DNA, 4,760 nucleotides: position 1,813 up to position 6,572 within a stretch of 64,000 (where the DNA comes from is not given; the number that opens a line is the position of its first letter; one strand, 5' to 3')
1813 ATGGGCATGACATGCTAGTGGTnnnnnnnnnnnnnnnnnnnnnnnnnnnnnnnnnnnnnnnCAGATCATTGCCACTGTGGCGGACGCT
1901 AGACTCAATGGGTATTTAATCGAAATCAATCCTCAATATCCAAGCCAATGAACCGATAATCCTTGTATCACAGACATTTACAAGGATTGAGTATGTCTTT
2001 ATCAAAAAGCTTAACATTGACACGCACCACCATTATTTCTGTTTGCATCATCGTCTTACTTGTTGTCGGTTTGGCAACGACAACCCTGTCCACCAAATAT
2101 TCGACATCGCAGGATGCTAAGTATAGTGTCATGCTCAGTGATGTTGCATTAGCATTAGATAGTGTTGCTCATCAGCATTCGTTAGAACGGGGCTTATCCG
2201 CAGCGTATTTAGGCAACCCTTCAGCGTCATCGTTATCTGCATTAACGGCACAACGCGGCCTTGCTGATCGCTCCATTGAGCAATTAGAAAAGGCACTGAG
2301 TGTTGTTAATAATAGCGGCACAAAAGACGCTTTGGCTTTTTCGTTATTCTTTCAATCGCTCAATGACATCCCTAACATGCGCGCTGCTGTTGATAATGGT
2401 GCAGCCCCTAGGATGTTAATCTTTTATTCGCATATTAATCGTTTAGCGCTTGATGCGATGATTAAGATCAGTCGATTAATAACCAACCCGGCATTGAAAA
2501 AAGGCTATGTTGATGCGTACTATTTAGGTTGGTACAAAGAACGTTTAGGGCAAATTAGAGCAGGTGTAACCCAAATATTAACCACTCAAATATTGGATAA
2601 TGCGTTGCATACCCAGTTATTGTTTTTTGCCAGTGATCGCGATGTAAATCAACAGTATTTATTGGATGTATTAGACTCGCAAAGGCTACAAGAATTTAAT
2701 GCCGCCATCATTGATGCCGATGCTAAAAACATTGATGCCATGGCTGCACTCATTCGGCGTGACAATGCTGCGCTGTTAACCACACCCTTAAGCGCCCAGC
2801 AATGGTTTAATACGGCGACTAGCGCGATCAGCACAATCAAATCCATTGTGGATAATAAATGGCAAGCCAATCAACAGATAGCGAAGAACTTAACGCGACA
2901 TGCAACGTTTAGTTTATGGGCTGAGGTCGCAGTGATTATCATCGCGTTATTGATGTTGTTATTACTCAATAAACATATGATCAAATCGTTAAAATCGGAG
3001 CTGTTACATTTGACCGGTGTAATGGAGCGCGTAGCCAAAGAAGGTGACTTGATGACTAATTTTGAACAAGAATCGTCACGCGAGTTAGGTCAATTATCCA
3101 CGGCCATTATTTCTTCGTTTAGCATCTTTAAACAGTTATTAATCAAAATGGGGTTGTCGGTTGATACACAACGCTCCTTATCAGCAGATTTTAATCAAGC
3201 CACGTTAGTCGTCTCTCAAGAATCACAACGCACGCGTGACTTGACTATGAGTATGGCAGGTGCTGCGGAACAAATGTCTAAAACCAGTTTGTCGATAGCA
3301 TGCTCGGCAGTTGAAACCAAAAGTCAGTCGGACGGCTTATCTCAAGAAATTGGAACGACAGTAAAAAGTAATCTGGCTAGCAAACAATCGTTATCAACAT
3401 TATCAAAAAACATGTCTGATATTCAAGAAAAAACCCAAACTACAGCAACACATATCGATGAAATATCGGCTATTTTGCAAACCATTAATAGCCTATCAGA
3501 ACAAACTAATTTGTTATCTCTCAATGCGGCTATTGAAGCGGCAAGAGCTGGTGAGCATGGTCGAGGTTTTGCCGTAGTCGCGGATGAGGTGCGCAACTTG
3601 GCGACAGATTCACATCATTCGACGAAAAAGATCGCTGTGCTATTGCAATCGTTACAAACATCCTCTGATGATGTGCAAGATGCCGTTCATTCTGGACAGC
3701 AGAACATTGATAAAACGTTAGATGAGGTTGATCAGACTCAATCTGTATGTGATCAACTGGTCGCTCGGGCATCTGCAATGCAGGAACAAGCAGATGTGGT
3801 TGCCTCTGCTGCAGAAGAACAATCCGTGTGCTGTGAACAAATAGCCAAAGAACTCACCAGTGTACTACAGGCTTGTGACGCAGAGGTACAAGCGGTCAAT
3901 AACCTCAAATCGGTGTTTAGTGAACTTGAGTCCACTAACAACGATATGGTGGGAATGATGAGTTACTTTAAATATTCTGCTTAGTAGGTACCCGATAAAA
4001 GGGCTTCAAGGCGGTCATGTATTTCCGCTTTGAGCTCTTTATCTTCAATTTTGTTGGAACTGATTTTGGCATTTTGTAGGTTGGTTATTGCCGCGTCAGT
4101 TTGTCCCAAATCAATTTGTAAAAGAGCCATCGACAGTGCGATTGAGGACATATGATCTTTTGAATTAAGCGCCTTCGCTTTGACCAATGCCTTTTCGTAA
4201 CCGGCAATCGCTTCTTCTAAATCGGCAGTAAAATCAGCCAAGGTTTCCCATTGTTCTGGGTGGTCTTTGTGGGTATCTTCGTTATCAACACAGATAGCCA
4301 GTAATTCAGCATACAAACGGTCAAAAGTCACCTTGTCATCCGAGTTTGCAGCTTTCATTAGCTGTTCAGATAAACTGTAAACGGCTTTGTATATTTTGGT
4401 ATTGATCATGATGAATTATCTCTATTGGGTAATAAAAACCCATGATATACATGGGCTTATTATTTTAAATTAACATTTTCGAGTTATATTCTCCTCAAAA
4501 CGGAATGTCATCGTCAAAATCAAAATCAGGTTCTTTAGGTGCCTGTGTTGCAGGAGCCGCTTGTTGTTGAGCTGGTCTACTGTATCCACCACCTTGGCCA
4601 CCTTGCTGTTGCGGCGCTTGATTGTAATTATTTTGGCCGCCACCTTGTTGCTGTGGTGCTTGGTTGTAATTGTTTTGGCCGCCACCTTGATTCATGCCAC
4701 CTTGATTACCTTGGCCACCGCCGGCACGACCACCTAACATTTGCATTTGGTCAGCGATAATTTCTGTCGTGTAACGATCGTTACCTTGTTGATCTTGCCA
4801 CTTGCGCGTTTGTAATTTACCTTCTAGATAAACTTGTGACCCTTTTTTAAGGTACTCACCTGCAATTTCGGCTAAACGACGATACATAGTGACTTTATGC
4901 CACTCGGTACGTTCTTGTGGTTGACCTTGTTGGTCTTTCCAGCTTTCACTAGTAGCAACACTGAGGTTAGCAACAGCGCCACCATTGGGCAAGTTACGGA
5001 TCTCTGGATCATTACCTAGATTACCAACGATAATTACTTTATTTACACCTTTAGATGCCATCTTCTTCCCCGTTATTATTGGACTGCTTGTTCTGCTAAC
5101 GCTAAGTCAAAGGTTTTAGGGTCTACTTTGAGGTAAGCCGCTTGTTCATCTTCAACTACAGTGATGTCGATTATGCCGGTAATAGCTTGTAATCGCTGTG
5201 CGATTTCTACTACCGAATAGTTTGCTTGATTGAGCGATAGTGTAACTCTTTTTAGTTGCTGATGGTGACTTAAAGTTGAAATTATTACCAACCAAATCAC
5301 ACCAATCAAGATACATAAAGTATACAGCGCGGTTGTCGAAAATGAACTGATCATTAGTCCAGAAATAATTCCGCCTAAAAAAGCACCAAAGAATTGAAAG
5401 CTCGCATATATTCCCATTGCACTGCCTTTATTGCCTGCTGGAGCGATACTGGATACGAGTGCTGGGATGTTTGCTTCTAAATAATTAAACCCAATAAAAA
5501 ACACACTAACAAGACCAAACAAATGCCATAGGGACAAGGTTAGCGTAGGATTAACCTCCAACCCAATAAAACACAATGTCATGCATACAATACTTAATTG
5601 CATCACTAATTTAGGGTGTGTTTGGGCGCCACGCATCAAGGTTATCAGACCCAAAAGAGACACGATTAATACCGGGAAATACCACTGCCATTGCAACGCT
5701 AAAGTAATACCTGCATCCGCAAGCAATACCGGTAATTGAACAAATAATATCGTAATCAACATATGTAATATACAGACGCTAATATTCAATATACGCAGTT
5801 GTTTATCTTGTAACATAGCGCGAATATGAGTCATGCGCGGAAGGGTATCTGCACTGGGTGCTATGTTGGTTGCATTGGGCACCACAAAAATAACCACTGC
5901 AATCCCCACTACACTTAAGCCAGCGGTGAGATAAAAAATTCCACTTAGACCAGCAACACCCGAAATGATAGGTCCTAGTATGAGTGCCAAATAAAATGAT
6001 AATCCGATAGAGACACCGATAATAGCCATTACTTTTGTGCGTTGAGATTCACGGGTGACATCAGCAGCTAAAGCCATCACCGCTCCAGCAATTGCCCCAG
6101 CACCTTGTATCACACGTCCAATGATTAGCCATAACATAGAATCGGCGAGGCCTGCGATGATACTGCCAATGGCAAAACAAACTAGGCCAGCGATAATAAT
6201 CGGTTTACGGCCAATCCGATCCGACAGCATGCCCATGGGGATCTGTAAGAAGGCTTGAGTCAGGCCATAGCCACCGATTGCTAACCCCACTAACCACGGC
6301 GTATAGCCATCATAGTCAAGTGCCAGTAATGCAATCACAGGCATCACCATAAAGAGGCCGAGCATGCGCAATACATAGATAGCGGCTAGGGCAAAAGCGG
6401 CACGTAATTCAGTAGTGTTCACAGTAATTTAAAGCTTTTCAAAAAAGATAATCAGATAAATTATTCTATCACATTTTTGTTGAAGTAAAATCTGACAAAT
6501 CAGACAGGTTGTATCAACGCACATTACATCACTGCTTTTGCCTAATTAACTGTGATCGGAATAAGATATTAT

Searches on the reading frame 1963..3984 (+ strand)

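Call 53: search_protein_families(library=pfam, proteins=[window:1963-3984:+], max_evalue=0.00001)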
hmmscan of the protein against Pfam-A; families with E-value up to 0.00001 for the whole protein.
window:1963-3984:+ (673 aa): 2 families
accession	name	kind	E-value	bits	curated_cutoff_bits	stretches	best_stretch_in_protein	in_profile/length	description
PF00015.26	MCPsignal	-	1.5e-37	129.5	34.6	1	474-634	8-168/172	Methyl-accepting chemotaxis protein (MCP) signalling domain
PF08376.15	NIT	-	1.1e-26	95.2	24.9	1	68-297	2-232/239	Nitrate and nitrite sensing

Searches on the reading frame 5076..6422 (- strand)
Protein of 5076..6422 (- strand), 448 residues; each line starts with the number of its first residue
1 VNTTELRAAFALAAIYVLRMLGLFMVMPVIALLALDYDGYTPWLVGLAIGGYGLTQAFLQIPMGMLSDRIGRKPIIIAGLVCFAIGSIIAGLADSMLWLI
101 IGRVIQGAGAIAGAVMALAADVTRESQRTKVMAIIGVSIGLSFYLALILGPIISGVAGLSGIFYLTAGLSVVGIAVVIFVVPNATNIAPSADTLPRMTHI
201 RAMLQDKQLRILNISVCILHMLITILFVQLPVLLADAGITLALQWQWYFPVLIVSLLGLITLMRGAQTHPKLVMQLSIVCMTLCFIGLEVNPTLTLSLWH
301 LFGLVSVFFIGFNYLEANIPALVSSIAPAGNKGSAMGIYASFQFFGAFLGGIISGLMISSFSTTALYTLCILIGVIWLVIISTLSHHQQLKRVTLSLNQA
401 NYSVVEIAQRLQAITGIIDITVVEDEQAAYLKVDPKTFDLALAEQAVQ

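Call 53: search_protein_families(library=pfam, proteins=[window:5076-6422:-], max_evalue=0.00001)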
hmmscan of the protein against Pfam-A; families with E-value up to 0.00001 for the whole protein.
window:5076-6422:- (448 aa): 3 families
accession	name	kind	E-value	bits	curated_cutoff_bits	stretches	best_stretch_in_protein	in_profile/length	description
PF07690.21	MFS_1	-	4.1e-45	154.6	33.4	2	12-342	1-338/347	Major Facilitator Superfamily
PF00083.30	Sugar_tr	-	1.2e-07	31.5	22.3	1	56-180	59-191/452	Sugar (and other) transporter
PF21987.2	YajR_YAM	-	4.1e-07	30.1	26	1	407-447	15-55/56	YajR YAM domain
